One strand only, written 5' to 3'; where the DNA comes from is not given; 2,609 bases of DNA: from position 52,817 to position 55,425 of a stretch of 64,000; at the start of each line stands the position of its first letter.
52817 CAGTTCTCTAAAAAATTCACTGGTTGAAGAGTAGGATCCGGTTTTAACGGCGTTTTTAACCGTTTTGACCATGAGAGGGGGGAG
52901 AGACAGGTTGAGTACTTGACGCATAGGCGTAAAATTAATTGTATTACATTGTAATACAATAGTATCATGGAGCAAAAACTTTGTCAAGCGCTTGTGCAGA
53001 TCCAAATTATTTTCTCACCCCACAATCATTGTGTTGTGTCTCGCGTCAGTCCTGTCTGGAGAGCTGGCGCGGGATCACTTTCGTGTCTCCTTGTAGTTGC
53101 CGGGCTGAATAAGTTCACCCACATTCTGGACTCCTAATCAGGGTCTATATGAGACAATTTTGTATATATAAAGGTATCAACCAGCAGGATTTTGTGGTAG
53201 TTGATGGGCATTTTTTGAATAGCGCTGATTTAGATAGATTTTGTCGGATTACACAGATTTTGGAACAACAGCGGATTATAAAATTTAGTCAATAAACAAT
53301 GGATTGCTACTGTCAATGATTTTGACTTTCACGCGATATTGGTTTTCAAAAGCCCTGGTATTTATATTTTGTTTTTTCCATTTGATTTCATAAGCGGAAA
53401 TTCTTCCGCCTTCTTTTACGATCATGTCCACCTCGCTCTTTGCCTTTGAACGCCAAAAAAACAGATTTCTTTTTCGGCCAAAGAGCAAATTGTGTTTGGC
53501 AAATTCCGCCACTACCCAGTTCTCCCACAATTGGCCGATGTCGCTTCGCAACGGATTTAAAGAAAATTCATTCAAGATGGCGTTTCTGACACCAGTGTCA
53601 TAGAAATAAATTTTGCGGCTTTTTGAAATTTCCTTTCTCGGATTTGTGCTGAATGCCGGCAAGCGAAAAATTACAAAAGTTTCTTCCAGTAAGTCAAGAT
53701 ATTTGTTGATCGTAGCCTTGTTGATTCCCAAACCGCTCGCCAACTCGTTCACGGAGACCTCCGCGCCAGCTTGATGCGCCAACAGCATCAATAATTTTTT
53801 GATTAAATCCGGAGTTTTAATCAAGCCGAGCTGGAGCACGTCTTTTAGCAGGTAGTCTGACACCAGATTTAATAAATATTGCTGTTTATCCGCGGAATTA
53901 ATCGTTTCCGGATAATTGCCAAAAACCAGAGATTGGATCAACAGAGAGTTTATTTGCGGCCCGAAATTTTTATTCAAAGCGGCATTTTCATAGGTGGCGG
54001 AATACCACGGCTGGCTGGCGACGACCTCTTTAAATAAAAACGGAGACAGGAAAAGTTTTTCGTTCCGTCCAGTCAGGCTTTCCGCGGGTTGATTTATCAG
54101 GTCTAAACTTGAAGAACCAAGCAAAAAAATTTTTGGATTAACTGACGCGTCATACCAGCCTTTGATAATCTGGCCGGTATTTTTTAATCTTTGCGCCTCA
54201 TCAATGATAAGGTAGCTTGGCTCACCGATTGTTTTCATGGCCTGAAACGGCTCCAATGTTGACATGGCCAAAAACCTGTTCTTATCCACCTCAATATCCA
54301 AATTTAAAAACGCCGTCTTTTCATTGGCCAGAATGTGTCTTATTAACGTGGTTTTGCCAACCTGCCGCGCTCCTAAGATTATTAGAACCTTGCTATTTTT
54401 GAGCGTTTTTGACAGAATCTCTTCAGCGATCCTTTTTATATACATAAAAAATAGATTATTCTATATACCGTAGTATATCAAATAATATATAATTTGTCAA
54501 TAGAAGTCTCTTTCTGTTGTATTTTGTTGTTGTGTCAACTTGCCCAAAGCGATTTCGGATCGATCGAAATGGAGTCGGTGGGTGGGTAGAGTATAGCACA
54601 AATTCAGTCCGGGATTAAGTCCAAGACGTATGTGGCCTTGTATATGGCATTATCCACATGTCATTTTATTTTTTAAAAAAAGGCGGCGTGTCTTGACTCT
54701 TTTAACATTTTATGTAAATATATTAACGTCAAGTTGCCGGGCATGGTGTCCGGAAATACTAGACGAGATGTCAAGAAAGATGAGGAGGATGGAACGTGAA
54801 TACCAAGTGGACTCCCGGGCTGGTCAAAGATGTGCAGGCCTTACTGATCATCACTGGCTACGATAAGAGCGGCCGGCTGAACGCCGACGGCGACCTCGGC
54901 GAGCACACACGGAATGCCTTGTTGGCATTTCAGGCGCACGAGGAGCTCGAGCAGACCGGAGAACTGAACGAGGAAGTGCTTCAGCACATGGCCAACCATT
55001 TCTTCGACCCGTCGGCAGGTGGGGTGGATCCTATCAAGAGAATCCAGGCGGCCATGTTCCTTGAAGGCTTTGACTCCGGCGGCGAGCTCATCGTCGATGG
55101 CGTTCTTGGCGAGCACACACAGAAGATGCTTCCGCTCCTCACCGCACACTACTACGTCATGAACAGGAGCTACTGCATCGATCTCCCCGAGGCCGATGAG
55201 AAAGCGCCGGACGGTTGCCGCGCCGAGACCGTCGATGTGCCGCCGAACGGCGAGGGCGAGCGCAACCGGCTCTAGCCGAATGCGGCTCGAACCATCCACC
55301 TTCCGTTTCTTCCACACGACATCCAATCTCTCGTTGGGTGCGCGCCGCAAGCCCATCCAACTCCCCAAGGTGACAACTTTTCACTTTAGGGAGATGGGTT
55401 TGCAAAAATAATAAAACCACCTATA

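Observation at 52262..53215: ParD-RelE/ParE toxin-antitoxin cassette bracketed by a 30 bp direct duplication of the 5' end of the M23 peptidase gene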

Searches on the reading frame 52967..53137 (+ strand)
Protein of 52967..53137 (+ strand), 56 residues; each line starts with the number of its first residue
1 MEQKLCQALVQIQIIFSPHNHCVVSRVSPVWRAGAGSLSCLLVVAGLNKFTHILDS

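Call 76: find_encoding_contigs(protein=window:52967-53137:+, flank=3000, max_places=10)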
Protein window:52967-53137:+ (56 aa): 2 contigs read that carry it; 2 places shown.
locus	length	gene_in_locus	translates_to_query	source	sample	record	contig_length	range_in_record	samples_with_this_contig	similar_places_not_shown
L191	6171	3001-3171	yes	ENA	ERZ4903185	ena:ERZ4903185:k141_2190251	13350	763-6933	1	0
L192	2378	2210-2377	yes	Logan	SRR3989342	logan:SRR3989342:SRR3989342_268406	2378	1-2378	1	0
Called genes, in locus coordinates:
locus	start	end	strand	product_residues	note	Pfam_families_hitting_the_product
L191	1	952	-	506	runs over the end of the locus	PF13541:ChlI, PF00493:MCM (faint), PF00158:Sigma54_activat (faint), PF01078:Mg_chelatase, PF07728:AAA_5, PF13335:Mg_chelatase_C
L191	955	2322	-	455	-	PF01476:LysM, PF23473:LysM3_LYK4_5 (faint), PF01476:LysM, PF01551:Peptidase_M23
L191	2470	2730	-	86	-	PF15738:YafQ_toxin (weak)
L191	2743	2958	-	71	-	-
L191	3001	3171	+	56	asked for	-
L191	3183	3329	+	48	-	-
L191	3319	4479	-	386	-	PF13173:AAA_14, PF13635:DUF4143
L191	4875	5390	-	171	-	-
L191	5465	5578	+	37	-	-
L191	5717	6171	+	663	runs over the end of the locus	PF03030:H_PPase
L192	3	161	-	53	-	?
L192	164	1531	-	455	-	PF01476:LysM, PF23473:LysM3_LYK4_5 (faint), PF01476:LysM, PF01551:Peptidase_M23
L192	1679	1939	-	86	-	PF15738:YafQ_toxin (weak)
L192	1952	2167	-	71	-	-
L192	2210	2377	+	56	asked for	?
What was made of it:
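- Tried and rejected: The look-up returned only the known arrangement (call 76).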

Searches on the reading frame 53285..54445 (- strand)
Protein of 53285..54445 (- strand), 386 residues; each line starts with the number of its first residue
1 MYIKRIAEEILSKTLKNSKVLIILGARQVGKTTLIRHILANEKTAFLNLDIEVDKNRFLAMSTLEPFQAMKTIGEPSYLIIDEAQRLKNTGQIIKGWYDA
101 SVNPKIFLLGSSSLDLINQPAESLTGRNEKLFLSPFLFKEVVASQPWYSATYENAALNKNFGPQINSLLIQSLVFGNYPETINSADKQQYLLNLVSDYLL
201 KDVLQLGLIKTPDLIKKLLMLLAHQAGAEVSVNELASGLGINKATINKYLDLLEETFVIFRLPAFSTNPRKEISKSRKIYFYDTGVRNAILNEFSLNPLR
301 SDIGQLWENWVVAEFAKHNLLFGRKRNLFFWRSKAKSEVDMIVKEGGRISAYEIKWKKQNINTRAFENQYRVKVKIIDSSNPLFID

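Call 7: search_protein_families(library=pfam, proteins=[window:53285-54445:-], max_evalue=0.01)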
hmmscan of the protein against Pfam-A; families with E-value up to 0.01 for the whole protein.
window:53285-54445:- (386 aa): 7 families
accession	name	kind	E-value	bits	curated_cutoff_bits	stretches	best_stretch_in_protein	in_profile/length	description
PF13635.12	DUF4143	-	4.8e-42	143.9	28.1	1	201-356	2-159/160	Domain of unknown function (DUF4143)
PF13173.12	AAA_14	-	7.4e-26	91.1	27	1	18-141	2-128/129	AAA domain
PF08279.18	HTH_11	-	4.5e-05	23.7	25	1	217-258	4-44/55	HTH domain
PF13401.12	AAA_22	-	0.00017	22.3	27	0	17-42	4-29/130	AAA domain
PF12802.13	MarR_2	-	0.00082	19.9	27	1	218-255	10-46/61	MarR family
PF20720.3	nSTAND3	-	0.00083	19.5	27.2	1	11-40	10-39/155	Novel STAND NTPase 3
PF13191.12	AAA_16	-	0.0028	18.6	32.6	0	11-44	16-50/167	AAA ATPase domain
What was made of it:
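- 53285..54502 (-): DUF4143/AAA_14 ATPase cassette with its own promoter (54472-54500); a candidate phage-defence gene. Pfam DUF4143 E 4.8e-42 and AAA_14 (call 7).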

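Call 32: find_related_loci(query=window:53285-54445:-, collection=metagenome_contigs, flank=4000)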
Query window:53285-54445:- (386 aa) in metagenome_contigs; peptide patterns used: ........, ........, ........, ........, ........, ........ (x = any residue, [..] = any of these).
273 stretches matched a pattern; 101 encode a relative of the query (tblastn E <= 1e-3); the best 80 are kept; 80 distinct loci.
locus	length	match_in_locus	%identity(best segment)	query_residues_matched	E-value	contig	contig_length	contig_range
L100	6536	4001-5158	86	1-386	0e+0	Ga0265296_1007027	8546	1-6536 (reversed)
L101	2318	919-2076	84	1-386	0e+0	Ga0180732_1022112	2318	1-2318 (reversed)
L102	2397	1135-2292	81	1-386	0e+0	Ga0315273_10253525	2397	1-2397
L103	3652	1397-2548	63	1-384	5e-170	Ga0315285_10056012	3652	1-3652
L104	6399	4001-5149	61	2-383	1e-160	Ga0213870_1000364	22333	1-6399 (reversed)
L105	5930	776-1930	61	1-384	1e-160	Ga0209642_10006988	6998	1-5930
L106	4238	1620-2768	62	2-384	3e-163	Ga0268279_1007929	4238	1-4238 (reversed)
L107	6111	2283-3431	63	1-383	6e-159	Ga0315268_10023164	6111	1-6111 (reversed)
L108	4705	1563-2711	61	2-384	2e-160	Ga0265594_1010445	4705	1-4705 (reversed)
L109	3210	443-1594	61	2-385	4e-164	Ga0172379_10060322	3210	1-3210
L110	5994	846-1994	65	1-383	5e-156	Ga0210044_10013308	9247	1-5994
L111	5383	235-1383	65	1-383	2e-157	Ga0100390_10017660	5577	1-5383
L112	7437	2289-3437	61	1-383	7e-156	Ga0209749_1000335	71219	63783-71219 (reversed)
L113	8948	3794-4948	58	1-386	2e-155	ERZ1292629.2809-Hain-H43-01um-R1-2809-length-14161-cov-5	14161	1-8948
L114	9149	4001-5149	64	1-383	7e-155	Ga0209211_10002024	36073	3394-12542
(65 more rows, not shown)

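Call 56: search_protein_families(library=ncbifam, proteins=[window:53285-54445:-], max_evalue=0.01)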
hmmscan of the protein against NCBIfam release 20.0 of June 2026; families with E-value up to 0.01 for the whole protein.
window:53285-54445:- (386 aa): 3 families
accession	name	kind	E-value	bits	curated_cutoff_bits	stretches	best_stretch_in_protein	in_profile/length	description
NF053606.1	Sta1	subfamily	0.0021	18.1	80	1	220-285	27-84/100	Sta1 family transcriptional regulator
NF033453.1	BREX_3_BrxF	hypoth_equivalog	0.0097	15.6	50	1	4-55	2-53/149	BREX-3 system P-loop-containing protein BrxF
NF040939.2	trans_reg_lrs14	equivalog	0.01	15.9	90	0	225-263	32-70/103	Lrs14 family HTH-type transcriptional regulator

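Call 78: search_protein_families(library=padloc, proteins=[window:53285-54445:-], max_evalue=0.01)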
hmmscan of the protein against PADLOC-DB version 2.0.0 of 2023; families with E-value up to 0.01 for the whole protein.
window:53285-54445:- (386 aa): 13 families
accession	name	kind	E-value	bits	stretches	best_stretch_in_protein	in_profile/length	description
PDLC04789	PDC-S01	-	2.7e-115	383.4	1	1-381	1-368/375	-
PDLC04790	PDC-S01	-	8.1e-72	240.2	1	2-366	11-376/422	-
PDLC04787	PDC-S01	-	3.3e-47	159.3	1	2-365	10-366/412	-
PDLC04791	PDC-S01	-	1.4e-40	137.2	1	1-375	1-372/395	-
PDLC04788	PDC-S01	-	6.3e-25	86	1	3-356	2-382/448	-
PDLC04786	PDC-S01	-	1.2e-20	71.7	1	1-374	1-406/439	-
PDLC04792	PDC-S01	-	5.2e-15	53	2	4-57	4-58/452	-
PDLC05035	PDC-S53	-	2e-05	20.9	1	8-90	500-592/900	-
PDLC01434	CasR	-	0.0011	16.9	1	202-256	115-168/191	"CAS-I,CAS-II,CAS-III,CAS-IV,CAS-V,CAS-VI; associated_signaling"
PDLC01853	CARF3--CARF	-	0.0011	16.7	1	216-266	141-191/209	-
PDLC04140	mad8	-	0.0019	15.7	0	16-42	25-51/314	mads_8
PDLC04984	PDC-S27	-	0.0019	15.1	1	14-42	17-47/474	-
PDLC01268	CasR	-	0.0034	15.4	1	210-256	119-164/179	"CAS-I,CAS-II,CAS-III,CAS-IV,CAS-V,CAS-VI; associated_signaling"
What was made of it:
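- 53285..54502 (-): PADLOC PDC-S01 E 2.7e-115 (call 78).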

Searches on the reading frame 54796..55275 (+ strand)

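Call 7: search_protein_families(library=pfam, proteins=[window:54796-55275:+], max_evalue=0.01)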
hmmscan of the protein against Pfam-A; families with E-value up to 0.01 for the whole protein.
window:54796-55275:+ (159 aa): 1 family
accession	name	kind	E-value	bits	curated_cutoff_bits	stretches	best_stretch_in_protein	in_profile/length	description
PF01471.23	PG_binding_1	-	1.1e-12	48.4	23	1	9-65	4-57/57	Putative peptidoglycan binding domain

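Call 78: search_protein_families(library=padloc, proteins=[window:54796-55275:+], max_evalue=0.01)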
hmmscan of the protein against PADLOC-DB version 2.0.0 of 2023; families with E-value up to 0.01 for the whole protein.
window:54796-55275:+ (159 aa): 0 families
